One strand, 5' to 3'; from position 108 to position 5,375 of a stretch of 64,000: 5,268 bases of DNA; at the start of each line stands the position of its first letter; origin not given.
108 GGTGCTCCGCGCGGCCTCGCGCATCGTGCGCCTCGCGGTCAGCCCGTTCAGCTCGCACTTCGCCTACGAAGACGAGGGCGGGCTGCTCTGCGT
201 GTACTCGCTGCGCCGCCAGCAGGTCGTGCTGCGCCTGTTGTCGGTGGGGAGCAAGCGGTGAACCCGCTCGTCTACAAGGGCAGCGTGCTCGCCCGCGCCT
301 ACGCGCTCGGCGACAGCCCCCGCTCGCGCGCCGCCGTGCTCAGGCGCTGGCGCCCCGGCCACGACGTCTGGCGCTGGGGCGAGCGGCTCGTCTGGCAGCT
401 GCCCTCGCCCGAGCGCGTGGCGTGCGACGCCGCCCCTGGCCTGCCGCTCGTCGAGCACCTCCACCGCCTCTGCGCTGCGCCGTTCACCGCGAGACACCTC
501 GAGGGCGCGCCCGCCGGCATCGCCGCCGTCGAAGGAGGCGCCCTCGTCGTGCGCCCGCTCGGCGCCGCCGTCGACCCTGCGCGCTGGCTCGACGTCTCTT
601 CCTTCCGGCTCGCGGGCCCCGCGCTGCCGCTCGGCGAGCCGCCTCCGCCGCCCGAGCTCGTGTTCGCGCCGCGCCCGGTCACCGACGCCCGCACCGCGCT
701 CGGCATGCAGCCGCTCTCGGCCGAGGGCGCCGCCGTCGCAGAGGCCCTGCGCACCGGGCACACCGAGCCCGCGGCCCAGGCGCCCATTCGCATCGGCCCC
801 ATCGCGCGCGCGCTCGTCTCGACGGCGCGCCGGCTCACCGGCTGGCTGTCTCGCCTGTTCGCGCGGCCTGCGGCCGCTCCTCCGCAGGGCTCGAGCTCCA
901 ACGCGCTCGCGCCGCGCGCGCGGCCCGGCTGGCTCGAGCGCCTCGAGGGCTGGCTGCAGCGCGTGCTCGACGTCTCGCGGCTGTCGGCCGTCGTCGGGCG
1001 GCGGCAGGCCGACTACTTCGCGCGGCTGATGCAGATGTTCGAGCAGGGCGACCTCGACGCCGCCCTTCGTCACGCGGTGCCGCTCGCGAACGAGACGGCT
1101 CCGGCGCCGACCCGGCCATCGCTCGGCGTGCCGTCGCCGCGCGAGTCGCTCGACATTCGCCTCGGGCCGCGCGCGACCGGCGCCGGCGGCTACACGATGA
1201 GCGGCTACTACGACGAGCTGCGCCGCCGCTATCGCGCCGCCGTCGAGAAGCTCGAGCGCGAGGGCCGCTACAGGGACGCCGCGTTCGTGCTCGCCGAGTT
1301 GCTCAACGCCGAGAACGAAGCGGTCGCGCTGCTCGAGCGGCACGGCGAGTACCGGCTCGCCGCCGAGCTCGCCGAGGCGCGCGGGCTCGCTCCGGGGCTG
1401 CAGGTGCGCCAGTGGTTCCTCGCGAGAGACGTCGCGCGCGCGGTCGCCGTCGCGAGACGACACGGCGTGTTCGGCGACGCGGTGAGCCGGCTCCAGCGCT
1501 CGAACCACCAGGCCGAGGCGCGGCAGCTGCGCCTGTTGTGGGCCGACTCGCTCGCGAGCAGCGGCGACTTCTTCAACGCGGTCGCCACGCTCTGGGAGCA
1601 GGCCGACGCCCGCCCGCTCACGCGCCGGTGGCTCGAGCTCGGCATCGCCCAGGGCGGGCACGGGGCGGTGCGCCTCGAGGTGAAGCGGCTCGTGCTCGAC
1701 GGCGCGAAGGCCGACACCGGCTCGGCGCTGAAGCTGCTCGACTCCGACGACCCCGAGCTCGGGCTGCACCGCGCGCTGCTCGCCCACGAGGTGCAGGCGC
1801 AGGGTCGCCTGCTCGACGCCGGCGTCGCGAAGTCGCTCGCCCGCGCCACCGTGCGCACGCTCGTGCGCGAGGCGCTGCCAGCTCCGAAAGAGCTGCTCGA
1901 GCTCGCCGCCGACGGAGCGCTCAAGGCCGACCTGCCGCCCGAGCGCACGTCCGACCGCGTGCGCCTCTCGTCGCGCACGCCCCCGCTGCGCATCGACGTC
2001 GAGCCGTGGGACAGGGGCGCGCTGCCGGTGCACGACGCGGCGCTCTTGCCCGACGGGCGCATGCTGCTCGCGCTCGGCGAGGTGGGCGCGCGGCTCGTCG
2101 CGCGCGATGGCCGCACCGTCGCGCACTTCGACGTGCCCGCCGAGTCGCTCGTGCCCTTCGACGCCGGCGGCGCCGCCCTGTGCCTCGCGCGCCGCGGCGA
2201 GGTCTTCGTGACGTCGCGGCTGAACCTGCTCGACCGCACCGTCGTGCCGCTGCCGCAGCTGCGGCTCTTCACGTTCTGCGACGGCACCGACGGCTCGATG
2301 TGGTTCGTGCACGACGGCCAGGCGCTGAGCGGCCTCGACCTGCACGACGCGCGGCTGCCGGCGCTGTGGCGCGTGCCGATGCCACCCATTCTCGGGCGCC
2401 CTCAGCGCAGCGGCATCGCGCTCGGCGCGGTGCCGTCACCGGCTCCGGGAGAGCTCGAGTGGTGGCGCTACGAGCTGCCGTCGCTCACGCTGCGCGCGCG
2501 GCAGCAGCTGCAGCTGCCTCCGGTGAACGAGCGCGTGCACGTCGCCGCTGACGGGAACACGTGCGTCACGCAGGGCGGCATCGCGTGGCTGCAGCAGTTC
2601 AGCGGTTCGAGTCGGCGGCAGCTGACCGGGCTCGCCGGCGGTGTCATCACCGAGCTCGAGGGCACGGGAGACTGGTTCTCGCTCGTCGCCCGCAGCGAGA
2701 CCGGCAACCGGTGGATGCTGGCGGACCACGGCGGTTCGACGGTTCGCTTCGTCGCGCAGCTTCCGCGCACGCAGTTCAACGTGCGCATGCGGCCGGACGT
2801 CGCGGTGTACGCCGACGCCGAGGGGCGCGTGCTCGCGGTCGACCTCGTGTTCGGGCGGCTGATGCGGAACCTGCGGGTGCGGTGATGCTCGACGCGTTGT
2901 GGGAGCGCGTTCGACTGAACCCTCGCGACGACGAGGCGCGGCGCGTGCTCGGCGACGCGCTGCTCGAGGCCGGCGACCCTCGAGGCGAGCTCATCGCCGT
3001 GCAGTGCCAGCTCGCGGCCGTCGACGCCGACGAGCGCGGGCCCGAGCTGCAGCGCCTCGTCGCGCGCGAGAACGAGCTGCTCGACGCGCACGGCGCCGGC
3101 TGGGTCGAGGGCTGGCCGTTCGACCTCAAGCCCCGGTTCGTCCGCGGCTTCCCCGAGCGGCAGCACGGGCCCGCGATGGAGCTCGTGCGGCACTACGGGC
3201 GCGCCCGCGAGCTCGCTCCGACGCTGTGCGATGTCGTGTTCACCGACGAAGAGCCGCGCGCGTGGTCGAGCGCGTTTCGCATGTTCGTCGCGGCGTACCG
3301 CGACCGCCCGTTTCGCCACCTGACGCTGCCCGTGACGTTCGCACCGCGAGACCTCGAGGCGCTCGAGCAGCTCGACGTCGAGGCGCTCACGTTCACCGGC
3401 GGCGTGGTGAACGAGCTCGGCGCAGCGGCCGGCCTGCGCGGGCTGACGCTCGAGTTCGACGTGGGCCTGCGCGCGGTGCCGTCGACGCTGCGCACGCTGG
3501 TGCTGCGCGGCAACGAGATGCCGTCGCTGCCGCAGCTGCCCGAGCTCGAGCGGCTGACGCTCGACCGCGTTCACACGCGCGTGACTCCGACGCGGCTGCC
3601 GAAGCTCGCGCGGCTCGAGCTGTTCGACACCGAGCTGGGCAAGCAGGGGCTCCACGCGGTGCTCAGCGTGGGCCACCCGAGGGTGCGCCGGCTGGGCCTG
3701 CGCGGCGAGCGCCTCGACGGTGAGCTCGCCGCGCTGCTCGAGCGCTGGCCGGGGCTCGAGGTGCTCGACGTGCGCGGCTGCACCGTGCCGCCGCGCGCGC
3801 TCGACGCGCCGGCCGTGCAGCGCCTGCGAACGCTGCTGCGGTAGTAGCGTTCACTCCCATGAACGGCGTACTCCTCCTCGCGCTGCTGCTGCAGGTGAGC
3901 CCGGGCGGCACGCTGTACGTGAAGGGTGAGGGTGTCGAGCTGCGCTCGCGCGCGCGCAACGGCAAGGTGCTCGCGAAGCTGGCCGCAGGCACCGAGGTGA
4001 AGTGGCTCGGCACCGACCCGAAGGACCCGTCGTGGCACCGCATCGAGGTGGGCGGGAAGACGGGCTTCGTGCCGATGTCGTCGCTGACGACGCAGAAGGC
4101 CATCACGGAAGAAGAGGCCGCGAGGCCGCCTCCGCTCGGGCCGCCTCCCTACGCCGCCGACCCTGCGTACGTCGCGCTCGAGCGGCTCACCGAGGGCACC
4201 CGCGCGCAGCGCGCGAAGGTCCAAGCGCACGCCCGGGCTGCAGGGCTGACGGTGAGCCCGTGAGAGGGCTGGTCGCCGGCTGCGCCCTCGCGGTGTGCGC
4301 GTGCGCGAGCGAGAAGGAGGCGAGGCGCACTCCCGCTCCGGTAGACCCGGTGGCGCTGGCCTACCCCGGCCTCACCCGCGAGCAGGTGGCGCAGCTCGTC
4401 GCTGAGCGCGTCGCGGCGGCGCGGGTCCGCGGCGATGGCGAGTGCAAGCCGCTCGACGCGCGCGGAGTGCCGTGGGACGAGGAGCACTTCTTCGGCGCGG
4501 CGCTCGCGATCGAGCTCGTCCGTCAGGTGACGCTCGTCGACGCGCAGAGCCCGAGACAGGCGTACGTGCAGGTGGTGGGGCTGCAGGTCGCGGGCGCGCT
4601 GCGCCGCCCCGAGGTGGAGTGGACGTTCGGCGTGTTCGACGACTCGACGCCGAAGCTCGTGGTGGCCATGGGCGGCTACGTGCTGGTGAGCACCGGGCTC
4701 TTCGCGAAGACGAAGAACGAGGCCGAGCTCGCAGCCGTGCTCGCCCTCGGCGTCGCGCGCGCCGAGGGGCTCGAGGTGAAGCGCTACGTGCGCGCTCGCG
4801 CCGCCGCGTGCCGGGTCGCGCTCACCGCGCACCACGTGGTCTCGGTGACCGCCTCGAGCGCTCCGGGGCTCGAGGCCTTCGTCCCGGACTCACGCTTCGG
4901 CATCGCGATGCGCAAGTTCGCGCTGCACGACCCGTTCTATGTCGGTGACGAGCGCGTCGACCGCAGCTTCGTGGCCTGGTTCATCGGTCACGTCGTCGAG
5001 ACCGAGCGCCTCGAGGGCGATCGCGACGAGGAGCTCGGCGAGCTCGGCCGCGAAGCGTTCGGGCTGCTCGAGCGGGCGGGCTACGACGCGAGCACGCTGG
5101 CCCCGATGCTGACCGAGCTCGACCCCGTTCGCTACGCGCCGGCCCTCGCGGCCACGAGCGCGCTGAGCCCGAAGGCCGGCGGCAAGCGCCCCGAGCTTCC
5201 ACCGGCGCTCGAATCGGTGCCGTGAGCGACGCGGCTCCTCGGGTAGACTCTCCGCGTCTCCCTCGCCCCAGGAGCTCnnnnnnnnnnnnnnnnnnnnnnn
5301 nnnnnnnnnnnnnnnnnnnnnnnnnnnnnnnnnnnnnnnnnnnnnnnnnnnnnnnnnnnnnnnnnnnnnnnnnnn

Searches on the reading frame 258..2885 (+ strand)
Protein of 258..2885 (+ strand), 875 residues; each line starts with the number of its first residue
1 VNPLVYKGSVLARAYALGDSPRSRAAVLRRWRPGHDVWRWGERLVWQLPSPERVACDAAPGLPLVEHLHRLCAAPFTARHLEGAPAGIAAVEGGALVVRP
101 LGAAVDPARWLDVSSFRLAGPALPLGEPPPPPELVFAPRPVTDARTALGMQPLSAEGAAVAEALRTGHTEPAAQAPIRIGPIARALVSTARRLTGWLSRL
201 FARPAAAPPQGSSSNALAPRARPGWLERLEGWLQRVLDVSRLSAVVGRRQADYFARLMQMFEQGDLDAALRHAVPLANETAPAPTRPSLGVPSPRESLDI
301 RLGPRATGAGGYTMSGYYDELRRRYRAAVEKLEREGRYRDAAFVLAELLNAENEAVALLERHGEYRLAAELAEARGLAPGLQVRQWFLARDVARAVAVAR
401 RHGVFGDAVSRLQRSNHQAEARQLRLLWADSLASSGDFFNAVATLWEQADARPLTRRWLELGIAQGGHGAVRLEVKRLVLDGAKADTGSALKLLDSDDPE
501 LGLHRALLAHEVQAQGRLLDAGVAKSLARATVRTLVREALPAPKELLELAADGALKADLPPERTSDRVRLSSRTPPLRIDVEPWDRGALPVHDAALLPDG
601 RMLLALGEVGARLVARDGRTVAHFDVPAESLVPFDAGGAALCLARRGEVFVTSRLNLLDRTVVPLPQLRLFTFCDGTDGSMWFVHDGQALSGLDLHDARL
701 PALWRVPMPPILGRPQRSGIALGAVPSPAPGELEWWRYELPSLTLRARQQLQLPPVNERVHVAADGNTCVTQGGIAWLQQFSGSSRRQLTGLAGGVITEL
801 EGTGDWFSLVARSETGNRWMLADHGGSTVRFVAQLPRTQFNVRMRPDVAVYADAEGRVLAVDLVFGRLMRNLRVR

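Call 48: search_protein_families(library=pfam, proteins=[window:258-2885:+], max_evalue=0.01)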
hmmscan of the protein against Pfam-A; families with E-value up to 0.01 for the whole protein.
window:258-2885:+ (875 aa): 1 family
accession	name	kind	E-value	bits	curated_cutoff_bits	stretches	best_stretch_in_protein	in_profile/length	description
PF19922.4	bpX6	-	1.7e-16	61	27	1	20-153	24-158/170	MoxR-vWA-beta-propeller ternary system domain bpX6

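Call 64: search_protein_families(library=ncbifam, proteins=[window:258-2882:+], max_evalue=0.001)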
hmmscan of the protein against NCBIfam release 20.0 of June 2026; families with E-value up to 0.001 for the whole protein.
window:258-2882:+ (875 aa): 0 families

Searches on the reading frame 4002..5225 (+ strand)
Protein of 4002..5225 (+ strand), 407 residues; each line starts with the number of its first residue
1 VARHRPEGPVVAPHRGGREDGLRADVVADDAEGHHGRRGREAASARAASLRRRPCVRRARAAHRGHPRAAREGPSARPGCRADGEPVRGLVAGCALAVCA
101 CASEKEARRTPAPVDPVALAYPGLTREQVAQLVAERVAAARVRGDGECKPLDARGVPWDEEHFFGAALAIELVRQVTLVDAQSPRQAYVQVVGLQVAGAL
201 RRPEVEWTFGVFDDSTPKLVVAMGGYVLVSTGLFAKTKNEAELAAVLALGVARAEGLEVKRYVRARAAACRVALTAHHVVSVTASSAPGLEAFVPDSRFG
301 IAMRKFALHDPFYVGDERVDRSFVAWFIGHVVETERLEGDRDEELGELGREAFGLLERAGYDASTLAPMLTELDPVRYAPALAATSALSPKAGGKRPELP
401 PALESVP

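Call 48: search_protein_families(library=pfam, proteins=[window:4002-5225:+], max_evalue=0.01)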
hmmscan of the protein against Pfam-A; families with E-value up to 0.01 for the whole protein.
window:4002-5225:+ (407 aa): 1 family
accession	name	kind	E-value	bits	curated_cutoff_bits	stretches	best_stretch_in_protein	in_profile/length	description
PF01435.24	Peptidase_M48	-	0.00022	21.5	20.3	1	185-248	3-70/186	Peptidase family M48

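Call 64: search_protein_families(library=ncbifam, proteins=[window:4002-5222:+], max_evalue=0.001)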
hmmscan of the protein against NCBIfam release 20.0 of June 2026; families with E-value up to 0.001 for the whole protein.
window:4002-5222:+ (407 aa): 1 family
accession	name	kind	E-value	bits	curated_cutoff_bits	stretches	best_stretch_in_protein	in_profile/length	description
NF052400.1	M48_BAM_BepA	equivalog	5.2e-06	25.5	570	1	187-266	71-150/483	beta-barrel assembly-enhancing protease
